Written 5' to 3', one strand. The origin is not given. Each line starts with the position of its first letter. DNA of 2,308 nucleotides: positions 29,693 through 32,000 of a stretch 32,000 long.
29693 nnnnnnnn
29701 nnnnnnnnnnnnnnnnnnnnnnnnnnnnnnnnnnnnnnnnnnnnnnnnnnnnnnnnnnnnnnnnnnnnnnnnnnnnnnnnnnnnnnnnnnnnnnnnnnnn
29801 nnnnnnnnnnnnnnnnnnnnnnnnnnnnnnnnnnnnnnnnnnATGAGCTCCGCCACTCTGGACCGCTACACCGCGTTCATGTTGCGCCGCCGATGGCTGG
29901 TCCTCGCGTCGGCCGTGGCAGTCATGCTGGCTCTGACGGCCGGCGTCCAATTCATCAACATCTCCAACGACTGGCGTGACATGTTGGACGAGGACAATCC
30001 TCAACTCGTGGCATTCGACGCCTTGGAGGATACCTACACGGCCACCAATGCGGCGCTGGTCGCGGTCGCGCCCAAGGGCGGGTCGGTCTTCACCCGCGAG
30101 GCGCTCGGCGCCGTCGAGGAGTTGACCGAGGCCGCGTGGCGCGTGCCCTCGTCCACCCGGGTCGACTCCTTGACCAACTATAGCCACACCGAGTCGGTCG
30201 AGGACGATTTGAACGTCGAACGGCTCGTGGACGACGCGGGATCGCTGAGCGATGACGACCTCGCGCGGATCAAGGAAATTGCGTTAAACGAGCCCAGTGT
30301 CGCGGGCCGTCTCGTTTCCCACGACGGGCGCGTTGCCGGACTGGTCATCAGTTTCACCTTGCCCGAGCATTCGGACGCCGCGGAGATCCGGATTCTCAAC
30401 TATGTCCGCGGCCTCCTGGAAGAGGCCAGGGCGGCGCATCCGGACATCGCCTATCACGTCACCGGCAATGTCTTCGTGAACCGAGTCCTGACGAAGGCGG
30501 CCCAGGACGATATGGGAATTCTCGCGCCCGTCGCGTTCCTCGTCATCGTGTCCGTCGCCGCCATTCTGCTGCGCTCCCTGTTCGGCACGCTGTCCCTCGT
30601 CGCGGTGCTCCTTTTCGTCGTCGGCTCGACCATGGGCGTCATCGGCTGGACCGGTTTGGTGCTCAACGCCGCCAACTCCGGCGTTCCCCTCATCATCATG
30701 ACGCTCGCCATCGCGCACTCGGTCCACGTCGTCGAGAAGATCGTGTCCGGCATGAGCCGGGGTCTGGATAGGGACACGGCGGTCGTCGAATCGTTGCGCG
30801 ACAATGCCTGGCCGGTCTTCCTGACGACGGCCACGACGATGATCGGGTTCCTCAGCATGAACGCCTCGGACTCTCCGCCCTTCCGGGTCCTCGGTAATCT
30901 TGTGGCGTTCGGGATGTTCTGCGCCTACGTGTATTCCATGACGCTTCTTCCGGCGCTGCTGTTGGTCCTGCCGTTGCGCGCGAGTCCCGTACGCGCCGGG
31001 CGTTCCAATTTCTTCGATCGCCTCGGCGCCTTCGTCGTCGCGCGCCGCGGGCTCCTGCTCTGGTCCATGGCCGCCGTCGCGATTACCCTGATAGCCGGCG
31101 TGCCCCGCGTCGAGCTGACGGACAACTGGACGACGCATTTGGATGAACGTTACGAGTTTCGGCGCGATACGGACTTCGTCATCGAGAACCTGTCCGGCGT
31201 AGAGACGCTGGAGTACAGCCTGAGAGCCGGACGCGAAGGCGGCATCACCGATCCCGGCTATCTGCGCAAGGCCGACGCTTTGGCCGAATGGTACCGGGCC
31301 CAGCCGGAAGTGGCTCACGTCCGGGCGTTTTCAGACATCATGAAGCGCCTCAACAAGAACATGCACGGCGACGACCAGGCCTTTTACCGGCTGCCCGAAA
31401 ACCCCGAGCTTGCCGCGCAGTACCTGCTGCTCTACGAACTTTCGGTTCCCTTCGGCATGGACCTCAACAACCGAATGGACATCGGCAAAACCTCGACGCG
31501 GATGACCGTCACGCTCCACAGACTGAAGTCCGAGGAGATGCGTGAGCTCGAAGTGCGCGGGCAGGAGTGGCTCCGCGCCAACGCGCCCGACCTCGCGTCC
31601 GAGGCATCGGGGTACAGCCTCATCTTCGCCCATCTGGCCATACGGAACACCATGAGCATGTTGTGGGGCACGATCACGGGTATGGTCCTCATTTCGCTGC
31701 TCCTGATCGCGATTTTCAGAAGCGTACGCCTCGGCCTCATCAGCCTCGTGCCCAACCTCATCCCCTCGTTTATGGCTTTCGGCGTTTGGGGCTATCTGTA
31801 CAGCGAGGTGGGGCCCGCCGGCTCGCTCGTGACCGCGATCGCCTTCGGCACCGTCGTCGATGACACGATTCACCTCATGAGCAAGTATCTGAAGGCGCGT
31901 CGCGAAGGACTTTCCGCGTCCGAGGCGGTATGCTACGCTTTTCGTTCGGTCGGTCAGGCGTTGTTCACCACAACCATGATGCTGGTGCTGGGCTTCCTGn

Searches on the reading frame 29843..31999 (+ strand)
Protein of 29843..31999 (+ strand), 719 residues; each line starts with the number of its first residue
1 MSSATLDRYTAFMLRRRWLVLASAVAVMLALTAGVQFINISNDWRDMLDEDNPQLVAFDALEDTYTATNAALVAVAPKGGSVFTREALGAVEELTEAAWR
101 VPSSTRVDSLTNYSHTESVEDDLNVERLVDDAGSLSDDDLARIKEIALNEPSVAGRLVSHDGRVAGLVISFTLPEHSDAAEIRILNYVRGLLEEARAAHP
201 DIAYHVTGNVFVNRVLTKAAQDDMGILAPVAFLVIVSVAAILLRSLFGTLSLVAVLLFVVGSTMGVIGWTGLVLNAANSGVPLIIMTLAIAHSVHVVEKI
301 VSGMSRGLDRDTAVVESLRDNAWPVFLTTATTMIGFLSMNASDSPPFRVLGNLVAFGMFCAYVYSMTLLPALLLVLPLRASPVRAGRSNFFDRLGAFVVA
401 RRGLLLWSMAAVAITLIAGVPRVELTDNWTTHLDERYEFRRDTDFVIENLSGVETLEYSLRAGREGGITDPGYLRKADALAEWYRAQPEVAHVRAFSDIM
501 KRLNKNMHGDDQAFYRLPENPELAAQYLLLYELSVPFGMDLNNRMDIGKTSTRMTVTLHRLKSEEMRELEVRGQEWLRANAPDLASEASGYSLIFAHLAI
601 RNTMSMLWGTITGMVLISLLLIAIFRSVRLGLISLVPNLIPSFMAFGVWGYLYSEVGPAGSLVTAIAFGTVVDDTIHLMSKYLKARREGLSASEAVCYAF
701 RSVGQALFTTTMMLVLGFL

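Call 65: search_protein_families(library=pfam, proteins=[window:29843-31999:+], max_evalue=0.001)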
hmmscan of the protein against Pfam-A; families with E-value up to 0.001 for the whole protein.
window:29843-31999:+ (719 aa): 3 families
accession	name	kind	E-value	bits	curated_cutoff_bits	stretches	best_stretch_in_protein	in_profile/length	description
PF03176.21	MMPL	-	7.4e-33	114.3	20.5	2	118-401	66-329/333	MMPL family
PF02460.24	Patched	-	6.8e-05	23.1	23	1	249-374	32-155/156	Patched SSD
PF12349.14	Sterol-sensing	-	0.00031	21.1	22.3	1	250-374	10-134/153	Sterol-sensing domain of SREBP cleavage-activation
